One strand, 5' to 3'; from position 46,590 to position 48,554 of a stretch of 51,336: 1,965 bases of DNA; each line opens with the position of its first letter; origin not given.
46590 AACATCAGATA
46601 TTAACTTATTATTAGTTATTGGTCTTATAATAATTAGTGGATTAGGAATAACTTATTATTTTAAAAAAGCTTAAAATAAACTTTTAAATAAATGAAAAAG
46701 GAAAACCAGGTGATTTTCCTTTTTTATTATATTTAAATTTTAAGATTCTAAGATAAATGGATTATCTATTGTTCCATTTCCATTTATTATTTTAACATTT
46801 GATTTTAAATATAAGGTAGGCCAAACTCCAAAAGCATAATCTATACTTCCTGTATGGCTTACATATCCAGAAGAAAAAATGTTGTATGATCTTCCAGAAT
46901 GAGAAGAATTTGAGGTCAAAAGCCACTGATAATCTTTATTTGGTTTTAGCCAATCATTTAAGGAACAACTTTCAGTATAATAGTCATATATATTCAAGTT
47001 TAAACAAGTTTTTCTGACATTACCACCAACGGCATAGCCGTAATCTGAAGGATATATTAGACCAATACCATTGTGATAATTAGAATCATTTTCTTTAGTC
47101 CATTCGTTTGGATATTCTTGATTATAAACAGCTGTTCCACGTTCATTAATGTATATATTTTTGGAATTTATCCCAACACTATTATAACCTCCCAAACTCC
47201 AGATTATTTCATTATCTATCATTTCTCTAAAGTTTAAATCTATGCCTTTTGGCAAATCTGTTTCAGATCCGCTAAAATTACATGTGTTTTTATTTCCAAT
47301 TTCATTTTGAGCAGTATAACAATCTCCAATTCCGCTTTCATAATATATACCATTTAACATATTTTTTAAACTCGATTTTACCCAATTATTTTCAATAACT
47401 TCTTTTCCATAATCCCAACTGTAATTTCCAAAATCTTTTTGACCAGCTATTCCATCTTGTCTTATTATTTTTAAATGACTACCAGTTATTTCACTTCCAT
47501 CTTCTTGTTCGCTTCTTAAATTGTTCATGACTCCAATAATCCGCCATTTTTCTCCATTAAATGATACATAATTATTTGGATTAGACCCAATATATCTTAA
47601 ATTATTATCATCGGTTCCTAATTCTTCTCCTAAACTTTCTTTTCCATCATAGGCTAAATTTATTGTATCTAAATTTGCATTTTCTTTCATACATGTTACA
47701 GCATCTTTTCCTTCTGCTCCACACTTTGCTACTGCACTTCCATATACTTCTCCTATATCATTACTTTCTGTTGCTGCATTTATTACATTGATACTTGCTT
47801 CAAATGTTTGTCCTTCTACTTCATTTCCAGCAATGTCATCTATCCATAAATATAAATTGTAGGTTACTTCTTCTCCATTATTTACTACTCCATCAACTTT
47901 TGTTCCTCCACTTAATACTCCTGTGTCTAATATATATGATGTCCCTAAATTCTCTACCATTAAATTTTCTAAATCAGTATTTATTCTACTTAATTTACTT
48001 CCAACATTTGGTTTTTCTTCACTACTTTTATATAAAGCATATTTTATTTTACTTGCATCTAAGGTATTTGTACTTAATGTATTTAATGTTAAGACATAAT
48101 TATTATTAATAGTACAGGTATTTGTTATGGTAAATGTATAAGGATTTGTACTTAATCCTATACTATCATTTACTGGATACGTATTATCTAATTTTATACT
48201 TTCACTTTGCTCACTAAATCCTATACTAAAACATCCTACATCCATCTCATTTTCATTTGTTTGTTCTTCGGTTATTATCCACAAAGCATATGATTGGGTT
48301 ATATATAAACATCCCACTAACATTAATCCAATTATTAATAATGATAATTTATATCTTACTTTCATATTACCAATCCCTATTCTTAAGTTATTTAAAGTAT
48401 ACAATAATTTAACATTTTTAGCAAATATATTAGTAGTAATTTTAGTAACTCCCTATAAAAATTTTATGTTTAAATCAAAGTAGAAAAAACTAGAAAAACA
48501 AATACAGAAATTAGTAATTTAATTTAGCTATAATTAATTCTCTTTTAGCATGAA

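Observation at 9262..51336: Twelve-member modular surface-protein family occupying about one third of the window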

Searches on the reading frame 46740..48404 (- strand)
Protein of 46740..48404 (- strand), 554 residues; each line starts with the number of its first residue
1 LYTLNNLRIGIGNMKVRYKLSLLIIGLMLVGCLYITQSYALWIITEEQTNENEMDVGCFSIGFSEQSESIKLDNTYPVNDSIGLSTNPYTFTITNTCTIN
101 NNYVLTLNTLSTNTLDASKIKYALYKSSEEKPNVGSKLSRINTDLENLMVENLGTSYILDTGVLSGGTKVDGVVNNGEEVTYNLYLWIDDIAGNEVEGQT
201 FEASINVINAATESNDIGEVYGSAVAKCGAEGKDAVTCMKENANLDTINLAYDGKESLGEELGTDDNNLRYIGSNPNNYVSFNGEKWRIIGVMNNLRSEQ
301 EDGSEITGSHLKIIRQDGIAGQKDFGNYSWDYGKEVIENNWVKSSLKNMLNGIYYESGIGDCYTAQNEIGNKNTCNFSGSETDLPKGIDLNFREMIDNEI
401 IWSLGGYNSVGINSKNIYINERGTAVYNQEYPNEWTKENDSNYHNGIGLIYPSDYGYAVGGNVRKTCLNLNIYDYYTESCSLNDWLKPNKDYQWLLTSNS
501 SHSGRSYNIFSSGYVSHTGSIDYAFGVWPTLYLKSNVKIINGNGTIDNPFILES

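Call 4: search_protein_families(library=pfam, proteins=[window:46740-48404:-], max_evalue=1)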
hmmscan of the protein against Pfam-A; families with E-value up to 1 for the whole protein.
window:46740-48404:- (554 aa): 0 families

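Call 5: search_protein_families(library=ncbifam, proteins=[window:46740-48404:-], max_evalue=1)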
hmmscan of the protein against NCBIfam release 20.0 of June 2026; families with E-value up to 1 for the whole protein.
window:46740-48404:- (554 aa): 1 family
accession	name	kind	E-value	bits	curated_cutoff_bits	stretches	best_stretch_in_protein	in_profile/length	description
NF007250.0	PRK09697.1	equivalog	0.092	12.7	180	1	20-53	37-69/139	putative general secretion pathway protein GspB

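Call 9: search_solved_structures(query=window:46740-48404:-, max_evalue=10)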
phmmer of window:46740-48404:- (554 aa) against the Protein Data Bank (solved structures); distinct sequences matched with E-value up to 10: 1.
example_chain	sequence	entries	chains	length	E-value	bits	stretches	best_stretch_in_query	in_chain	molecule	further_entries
3ppn_A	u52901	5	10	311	0.26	13.2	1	119-280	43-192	Glycine betaine/carnitine/choline-binding protein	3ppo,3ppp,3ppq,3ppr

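Call 11: find_homologous_proteins(query=window:46740-48404:-)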
Query window:46740-48404:- (554 aa): 3781 proteins with E <= 0.001 among 8000 candidates; the best 120 are listed.
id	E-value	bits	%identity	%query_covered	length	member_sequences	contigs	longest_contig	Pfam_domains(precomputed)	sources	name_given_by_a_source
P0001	0.0e+0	1218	100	98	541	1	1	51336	-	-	-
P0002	0.0e+0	1214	100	98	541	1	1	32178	-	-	-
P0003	8.8e-269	911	78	98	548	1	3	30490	-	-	-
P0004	1.4e-239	815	72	98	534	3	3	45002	-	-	-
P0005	3.0e-199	682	63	97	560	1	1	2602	-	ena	-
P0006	5.5e-198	677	64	97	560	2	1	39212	-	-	-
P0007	1.1e-197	676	67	97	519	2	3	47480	-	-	-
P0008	3.5e-197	675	65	97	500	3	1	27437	-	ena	-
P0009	2.9e-196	672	61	97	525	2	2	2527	-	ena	-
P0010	3.6e-188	645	61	98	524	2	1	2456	-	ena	-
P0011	3.3e-186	639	60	97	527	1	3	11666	-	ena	-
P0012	2.0e-182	626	58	97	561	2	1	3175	-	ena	-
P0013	2.3e-179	616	60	98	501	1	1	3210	-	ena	-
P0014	2.2e-178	613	58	97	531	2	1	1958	-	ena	-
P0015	3.2e-177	609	59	95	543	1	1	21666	-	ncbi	-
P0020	2.9e-144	500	51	98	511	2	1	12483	-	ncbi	-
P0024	3.7e-96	341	47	58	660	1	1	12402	-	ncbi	-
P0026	3.7e-95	338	51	53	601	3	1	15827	-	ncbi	-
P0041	8.7e-90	320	39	94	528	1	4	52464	-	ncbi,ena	-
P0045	5.8e-89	318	48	50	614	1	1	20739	-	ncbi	-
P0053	2.4e-86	309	38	59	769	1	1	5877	-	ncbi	-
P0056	3.7e-86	308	41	97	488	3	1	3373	PF19789.7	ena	-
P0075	3.7e-84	302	42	97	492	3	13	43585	-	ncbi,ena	-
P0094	1.8e-82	296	47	59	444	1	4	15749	-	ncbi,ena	-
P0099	9.0e-82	294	38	97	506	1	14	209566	-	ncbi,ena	-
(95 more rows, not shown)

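Call 12: list_cluster_members(proteins=[P0015, P0020, P0024, P0026, P0041, P0099, P0056, P0075, P0053, P0045])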
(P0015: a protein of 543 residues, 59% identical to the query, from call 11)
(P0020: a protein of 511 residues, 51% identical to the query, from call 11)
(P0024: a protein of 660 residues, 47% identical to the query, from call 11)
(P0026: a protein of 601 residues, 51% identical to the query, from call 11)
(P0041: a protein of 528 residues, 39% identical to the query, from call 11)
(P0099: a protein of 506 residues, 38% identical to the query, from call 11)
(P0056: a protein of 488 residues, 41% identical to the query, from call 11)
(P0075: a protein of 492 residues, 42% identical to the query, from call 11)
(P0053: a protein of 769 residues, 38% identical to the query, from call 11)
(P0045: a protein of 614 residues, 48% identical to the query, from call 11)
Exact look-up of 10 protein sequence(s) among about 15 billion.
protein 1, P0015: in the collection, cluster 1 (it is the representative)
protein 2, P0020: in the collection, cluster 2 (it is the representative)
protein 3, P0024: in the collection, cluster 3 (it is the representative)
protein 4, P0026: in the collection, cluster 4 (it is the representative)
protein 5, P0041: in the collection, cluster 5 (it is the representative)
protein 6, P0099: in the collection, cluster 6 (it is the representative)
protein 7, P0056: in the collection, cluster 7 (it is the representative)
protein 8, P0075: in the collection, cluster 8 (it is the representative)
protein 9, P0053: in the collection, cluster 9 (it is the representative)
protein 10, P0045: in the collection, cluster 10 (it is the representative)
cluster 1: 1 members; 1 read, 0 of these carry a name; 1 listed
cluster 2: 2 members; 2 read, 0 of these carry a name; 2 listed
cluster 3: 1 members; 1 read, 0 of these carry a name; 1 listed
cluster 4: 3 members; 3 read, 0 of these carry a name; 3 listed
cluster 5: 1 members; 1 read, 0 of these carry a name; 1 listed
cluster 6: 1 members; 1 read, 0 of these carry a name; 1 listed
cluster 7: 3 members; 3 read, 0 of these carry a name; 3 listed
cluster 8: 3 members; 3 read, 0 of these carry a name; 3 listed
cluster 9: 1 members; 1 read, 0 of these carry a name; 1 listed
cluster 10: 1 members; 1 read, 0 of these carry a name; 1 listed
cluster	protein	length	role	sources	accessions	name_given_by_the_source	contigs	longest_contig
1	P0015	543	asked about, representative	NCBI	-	-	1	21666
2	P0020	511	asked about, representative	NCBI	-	-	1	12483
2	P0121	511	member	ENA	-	-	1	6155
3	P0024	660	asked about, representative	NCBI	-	-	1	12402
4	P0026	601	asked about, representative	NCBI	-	-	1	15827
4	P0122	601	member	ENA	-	-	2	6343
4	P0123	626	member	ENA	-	-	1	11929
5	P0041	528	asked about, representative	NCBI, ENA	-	-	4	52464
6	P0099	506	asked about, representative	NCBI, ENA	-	-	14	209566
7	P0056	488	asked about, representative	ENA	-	-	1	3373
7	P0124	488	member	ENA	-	-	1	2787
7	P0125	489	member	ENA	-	-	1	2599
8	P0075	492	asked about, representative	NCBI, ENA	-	-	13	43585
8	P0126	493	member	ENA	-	-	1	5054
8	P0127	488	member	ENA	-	-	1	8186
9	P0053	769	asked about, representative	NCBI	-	-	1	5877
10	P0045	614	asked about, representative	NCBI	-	-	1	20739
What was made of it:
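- Tried and rejected: Cluster look-ups returned no protein names (call 12).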

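Call 20: search_protein_families(library=pfam, proteins=[P0056], max_evalue=0.01)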
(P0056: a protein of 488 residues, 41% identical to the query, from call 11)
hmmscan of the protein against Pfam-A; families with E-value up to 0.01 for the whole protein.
P0056 (488 aa): 1 family
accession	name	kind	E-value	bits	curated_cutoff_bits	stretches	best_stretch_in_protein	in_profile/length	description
PF19789.6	DUF6273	-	0.0019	18.5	23.5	0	272-468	25-171/172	Domain of unknown function (DUF6273)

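Call 22: find_related_loci(query=A1, collection=genome_contigs, flank=10000)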
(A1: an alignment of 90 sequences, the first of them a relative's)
Query A1 (541 aa) in genome_contigs; peptide patterns used: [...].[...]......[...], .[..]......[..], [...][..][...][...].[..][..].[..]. (x = any residue, [..] = any of these).
587 stretches matched a pattern (row limit reached: there are more); 567 encode a relative of the query (tblastn E <= 1e-3); the best 80 are kept; 80 distinct loci.
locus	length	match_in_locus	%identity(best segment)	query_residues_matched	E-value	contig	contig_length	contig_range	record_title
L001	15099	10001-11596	57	1-540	1e-168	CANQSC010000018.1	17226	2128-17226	MAG: uncultured Bacilli bacterium isolate Lapin-032__bin41 genome assembly, contig: Lapin-032__NODE_4910_length_17226_co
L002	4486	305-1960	38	1-538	7e-108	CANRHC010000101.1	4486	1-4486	MAG: uncultured Bacilli bacterium isolate Lapin-032__bin37 genome assembly, contig: Lapin-032__NODE_23856_length_4486_co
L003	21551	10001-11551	38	1-537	5e-95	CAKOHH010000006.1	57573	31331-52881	MAG: uncultured Bacilli bacterium isolate REFINED_METABAT215_TOP10_CONTIGS_1500_ASSEMBLY_K77_MERGED__Hadza_MoBio_hadza-E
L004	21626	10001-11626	36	1-537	4e-95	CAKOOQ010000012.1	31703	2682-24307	MAG: uncultured Bacilli bacterium isolate REFINED_METABAT215_TOP10_CONTIGS_1500_ASSEMBLY_K77_MERGED__Hadza_MoBio_hadza-I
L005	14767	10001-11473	41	1-539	1e-93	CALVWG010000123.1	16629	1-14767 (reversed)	MAG: uncultured Bacilli bacterium isolate E07__bin156 genome assembly, contig: E07__k127_6326631, whole genome shotgun s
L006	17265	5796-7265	42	1-539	2e-93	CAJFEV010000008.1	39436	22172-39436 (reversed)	uncultured Bacilli bacterium isolate Chicken_13_mag_25 genome assembly, contig: MAGpy_11413_13_idba_bin_25_fascaffold_20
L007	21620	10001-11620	37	1-537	6e-92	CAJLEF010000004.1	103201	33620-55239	MAG TPA_asm: uncultured Firmicutes bacterium isolate ERR1600688-bin.2 genome assembly, contig: NODE_190_length_103201_co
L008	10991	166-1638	41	1-539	9e-91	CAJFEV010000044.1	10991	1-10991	uncultured Bacilli bacterium isolate Chicken_13_mag_25 genome assembly, contig: MAGpy_11413_13_idba_bin_25_fascaffold_79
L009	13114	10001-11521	37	9-540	2e-87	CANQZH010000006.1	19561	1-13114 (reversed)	MAG: uncultured Bacilli bacterium isolate Lapin-018__bin75 genome assembly, contig: Lapin-018__NODE_2407_length_19561_co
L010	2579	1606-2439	52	257-539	1e-90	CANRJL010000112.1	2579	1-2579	MAG: uncultured Bacilli bacterium isolate Lapin-022__bin73 genome assembly, contig: Lapin-022__NODE_40347_length_2579_co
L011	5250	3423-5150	36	1-540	2e-87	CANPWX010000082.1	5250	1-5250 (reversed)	MAG: uncultured Bacilli bacterium isolate Lapin-004__bin21 genome assembly, contig: Lapin-004__NODE_21440_length_5250_co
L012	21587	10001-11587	37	1-541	4e-82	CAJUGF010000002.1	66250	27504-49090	MAG TPA_asm: uncultured Bacilli bacterium isolate MGBC134914 genome assembly, contig: MGBC134914.2, whole genome shotgun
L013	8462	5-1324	40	50-539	4e-81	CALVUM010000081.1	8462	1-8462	MAG: uncultured Bacilli bacterium isolate E14__bin37 genome assembly, contig: E14__k127_742506, whole genome shotgun seq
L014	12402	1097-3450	47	218-539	4e-79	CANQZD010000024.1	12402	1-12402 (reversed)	MAG: uncultured Bacilli bacterium isolate Lapin-018__bin51 genome assembly, contig: Lapin-018__NODE_4841_length_12402_co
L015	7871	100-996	48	244-540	3e-78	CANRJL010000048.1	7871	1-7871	MAG: uncultured Bacilli bacterium isolate Lapin-022__bin73 genome assembly, contig: Lapin-022__NODE_9329_length_7871_cov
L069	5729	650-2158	30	4-540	2e-54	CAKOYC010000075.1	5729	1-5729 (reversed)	MAG: uncultured Bacilli bacterium isolate REFINED_METABAT215_TOP10_CONTIGS_1500_ASSEMBLY_K77_MERGED__Hadza_MoBio_hadza-A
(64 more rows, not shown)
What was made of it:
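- The tracts were found in independent Illumina assemblies from rabbit, human, chicken and other studies (call 22).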

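Call 23: predict_structure(alignment_id=A1)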
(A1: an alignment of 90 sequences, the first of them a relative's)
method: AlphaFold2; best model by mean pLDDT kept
length: 541 residues; sequences in the alignment: 90
mean_pLDDT: 87.0   pTM: 0.79
mean pLDDT of the five models: 87.0, 86.3, 85.5, 85.0, 84.8
residues with pLDDT >= 90: 274; 70-90: 227; 50-70: 33; < 50: 7
segments of 3 or more residues with pLDDT < 50: 32-38
pLDDT, mean of each block of 10 residues (from residue 1): 76 84 68 46 66 69 81 86 84 87 86 86 80 73 86 83 86 87 84 80 88 96 95 90 87 95 96 97 90 95 87 88 85 94 94 84 86 93 95 90 94 93 89 89 93 93 89 92 94 94 86 96 97 96 92
secondary structure, 60 per line:
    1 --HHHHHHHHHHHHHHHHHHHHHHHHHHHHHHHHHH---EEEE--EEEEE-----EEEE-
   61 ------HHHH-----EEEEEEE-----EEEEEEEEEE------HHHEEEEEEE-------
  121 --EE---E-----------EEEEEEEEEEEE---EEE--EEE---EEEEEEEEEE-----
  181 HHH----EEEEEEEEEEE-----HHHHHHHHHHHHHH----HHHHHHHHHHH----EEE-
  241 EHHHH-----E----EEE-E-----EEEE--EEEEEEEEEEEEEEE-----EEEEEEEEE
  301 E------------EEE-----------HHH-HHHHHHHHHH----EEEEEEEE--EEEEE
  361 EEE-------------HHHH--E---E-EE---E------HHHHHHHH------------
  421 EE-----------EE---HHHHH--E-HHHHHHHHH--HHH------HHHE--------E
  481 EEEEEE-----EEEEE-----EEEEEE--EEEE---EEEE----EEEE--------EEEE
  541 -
elements in order: H3-36 E40-43 E46-50 E56-59 H67-70 E76-82 E88-97 E107-113 E140-151 E155-157 E160-162 E166-175 E188-198 H204-217 H222-232 E237-239 H242-245 E256-258 E266-269 E272-286 E292-301 E314-316 H332-341 E346-353 E356-363 H377-380 H401-408 H439-443 H448-456 E480-486 E492-496 E502-507 E510-513 E517-520 E525-528 E537-540
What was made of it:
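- The AF2 model of gene 46740 has pLDDT 87 (call 23).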

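Call 25: fold_search(model_id=the predicted structure, library=pdb)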
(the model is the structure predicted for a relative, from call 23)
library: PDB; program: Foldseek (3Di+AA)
matches with E <= 10: 1382; with E <= 0.001: 2
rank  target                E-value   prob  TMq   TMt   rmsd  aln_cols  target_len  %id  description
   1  9qa6                  2.7e-05  1.00  0.29  0.19   8.1       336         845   14  Cryo-EM structure of Thomasclavelia ramosa IgA peptidase (IgAse) active site mutant (S32-N876) (released 2025-06-25)
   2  5vid_A                9.6e-04  0.25  0.12  0.14  19.0       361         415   11  Receptor binding domain of BoNT/B in complex with mini-protein binder Bot.0671.2 (released 2017-09-20)
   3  2e26_A                1.3e-03  0.33  0.13  0.11  17.5       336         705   13  Crystal structure of two repeat fragment of reelin (released 2007-05-22)
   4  5vid_D                1.4e-03  0.25  0.12  0.14  20.0       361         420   11  Receptor binding domain of BoNT/B in complex with mini-protein binder Bot.0671.2 (released 2017-09-20)
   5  6yf6_A                4.5e-03  0.92  0.13  0.35   9.4       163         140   10  EclA C-terminal domain; sugar-binding protein (released 2021-04-07)
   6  7ueg_A                4.5e-03  0.90  0.14  0.34   9.5       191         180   10  Cryo-EM of bundling pili from Pyrobaculum calidifontis (released 2022-06-29)
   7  2yc4_B                4.5e-03  0.51  0.10  0.26  10.4       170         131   15  Intraflagellar Transport Complex 25-27 from Chlamydomonas (released 2011-03-23)
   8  9f2b_B                4.5e-03  0.10  0.09  0.06  19.8       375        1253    9  Focused refinement of SV2B luminal domain and BoNT/A1 complex (released 2025-03-12)
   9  3wno_A                5.7e-03  0.13  0.09  0.08  21.1       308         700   10  D308A mutant of Bacillus circulans T-3040 cycloisomaltooligosaccharide glucanotransferase complexed with cycloisomalto (released 2014-02-05)
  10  8e2f                  6.8e-03  0.44  0.14  0.11  18.0       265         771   10  Cryo-EM structure of N-terminal arm of BIRC6 (from local refinement 2) (released 2023-02-15)
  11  2c9a_A                7.6e-03  0.25  0.12  0.20  13.7       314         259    8  Crystal structure of the MAM-Ig module of receptor protein tyrosine phosphatase mu (released 2006-01-19)
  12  9f1r_B                7.6e-03  0.10  0.10  0.12  20.1       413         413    9  Cryo-EM structure of SV2B-Hc-A1 complex (released 2025-03-12)
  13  2a6z                  8.0e-03  0.54  0.13  0.23  13.2       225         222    8  Crystal structure of Emp47p carbohydrate recognition domain (CRD), monoclinic crystal form 1 (released 2006-01-31)
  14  2a71_A                9.0e-03  0.51  0.13  0.24  13.5       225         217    8  Crystal structure of Emp47p carbohydrate recognition domain (CRD), orthorhombic crystal form (released 2006-01-31)
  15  9vqm_A                9.0e-03  0.18  0.13  0.09  18.4       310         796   10  Cryo-EM structure of Elapor1WT in tetrameric form (released 2025-07-23)
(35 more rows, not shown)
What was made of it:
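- The top PDB match is 9qa6, the T. ramosa IgA peptidase (E 2.7e-5, probability 1.0, 336 columns; call 25). Weak fold hits link the model to a TasA-like archaeal bundling pilin (7ueg, probability 0.90) and to CanA (call 25). The structural match lies within an IgA protease (call 25).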

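Call 33: search_solved_structures(query=A1, max_evalue=10, show_alignments=2)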
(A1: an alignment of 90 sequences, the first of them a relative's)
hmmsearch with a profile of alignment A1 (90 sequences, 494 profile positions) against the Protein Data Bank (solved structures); distinct sequences matched with E-value up to 10: 2.
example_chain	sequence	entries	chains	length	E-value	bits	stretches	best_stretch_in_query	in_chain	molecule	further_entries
7pvc_A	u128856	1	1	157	0.14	14.3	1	275-373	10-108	Potassium binding protein Kbp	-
7vcm_A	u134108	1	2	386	0.93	11.5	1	275-373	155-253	Green fluorescent protein,Potassium binding protein Kbp,Green fluorescent protein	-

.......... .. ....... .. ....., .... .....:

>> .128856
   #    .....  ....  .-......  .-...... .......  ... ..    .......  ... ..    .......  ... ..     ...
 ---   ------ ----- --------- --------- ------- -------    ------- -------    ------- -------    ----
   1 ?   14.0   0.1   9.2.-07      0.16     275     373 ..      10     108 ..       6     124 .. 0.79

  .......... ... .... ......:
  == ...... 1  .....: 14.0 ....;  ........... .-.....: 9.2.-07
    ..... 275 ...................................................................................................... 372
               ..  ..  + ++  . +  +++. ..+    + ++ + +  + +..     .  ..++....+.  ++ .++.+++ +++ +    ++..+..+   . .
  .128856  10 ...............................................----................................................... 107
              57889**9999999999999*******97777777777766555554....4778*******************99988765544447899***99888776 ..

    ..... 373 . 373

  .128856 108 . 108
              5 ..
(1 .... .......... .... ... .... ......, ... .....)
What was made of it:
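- No hydrolase family matches in Pfam, NCBIfam or the PDB (calls 4, 5, 9, 33).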

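Call 50: search_protein_families(library=pfam, alignment_id=A1, max_evalue=1)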
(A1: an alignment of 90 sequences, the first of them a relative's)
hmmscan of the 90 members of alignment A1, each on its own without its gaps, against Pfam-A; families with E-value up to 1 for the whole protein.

A. member 1, P0001 (541 aa): 0 families

B. families by the number of members that match (of 90 scanned): 20 families
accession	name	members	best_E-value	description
PF09078.16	CheY-binding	25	0.0017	CheY binding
PF19789.6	DUF6273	17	0.00054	Domain of unknown function (DUF6273)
PF17780.6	OCRE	6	0.016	OCRE domain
PF13196.11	DUF4012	3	0.052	Protein of unknown function (DUF4012)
PF11614.14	FixG_C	2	0.019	IG-like fold at C-terminal of FixG, putative oxidoreductase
PF23839.1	DUF7209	2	0.072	Family of unknown function (DUF7209)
PF07508.19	Recombinase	2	0.13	Recombinase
PF06280.18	fn3_5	2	0.28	Fn3-like domain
PF21149.3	FAS_pseudo-KR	1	0.0024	Fatty acid synthase, pseudo-KR domain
PF20042.4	DUF6444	1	0.035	Family of unknown function (DUF6444)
PF13447.11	Multi-haem_cyto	1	0.049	Seven times multi-haem cytochrome CxxCH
PF07646.21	Kelch_2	1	0.057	Kelch motif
PF09229.17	Aha1_N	1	0.081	Activator of Hsp90 ATPase, N-terminal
PF24059.1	DUF7360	1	0.088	Domain of unknown function (DUF7360)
PF05381.18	Peptidase_C21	1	0.13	Tymovirus endopeptidase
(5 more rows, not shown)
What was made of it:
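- Closest known: DUF6273. Same: Sequence matches are weak (calls 20, 50).
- DUF6273 scores below threshold in 17 of 90 relatives (call 50).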

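Call 55: fold_search(model_id=the predicted structure, library=viral)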
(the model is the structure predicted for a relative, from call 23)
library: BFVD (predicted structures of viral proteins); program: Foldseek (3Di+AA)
matches with E <= 10: 1492; with E <= 0.001: 11
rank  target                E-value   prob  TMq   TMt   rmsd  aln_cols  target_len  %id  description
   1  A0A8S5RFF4            5.0e-08  1.00  0.22  0.22  26.4       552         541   10  Uncharacterized protein [virus sp. ctQmo6]
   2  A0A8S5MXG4            1.0e-05  0.99  0.23  0.19  19.4       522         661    9  DUF6273 domain-containing protein [Siphoviridae sp. ct91l7]
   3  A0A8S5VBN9            1.1e-05  1.00  0.24  0.39  10.6       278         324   10  DUF6273 domain-containing protein [Myoviridae sp. ctbEa13]
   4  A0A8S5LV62            1.5e-05  0.99  0.23  0.28  17.6       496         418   13  Uncharacterized protein [Siphoviridae sp. ctFn287]
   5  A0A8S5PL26            3.0e-05  0.99  0.17  0.18  16.4       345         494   12  DUF6273 domain-containing protein [Siphoviridae sp. ctOSJ35]
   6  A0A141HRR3            7.5e-05  1.00  0.22  0.09  11.1       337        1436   13  (no name in the UniProt tables at hand)
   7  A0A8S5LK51            1.8e-04  1.00  0.25  0.34   8.0       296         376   11  DUF6273 domain-containing protein [Siphoviridae sp. ctnhN1]
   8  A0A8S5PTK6            2.4e-04  1.00  0.21  0.25  11.5       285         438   10  Uncharacterized protein [Myoviridae sp. ctzS633]
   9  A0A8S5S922            3.8e-04  0.89  0.22  0.17  19.5       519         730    9  Tail-collar fiber protein [Caudovirales sp. ctTVN2]
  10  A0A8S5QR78            6.7e-04  0.99  0.22  0.41  12.3       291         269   12  Uncharacterized protein [Siphoviridae sp. ctE6L85]
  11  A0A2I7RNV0            8.9e-04  0.18  0.09  0.08  24.2       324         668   13  (no name in the UniProt tables at hand)
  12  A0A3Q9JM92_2          1.3e-03  0.66  0.11  0.06  14.5       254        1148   11  (no name in the UniProt tables at hand)
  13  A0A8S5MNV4            1.3e-03  1.00  0.24  0.59   8.2       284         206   12  DUF6273 domain-containing protein [Myoviridae sp. ctI7W9]
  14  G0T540                1.5e-03  0.33  0.09  0.14  19.6       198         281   10  Uncharacterized protein [Wiseana iridescent virus]
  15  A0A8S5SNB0            1.6e-03  1.00  0.19  0.55  10.5       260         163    9  DUF6273 domain-containing protein [Siphoviridae sp. ctCb814]
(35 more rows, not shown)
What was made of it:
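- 46740..48404 (-): Class-II gene, probable ATG at 48365. This is protein P0001, the one modelled: TM helix, beta-sandwich, helical hairpin, DUF6273-like head. calls 11, 23, 25, 55
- On DUF6273 (PF19789): Several phage DUF6273 proteins match at probability 0.99-1.0 (call 55).
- Closest known: DUF6273. Same: The predicted fold is the same (calls 25, 55).
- Many phage DUF6273 proteins match at probability 0.99-1.0 (call 55).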
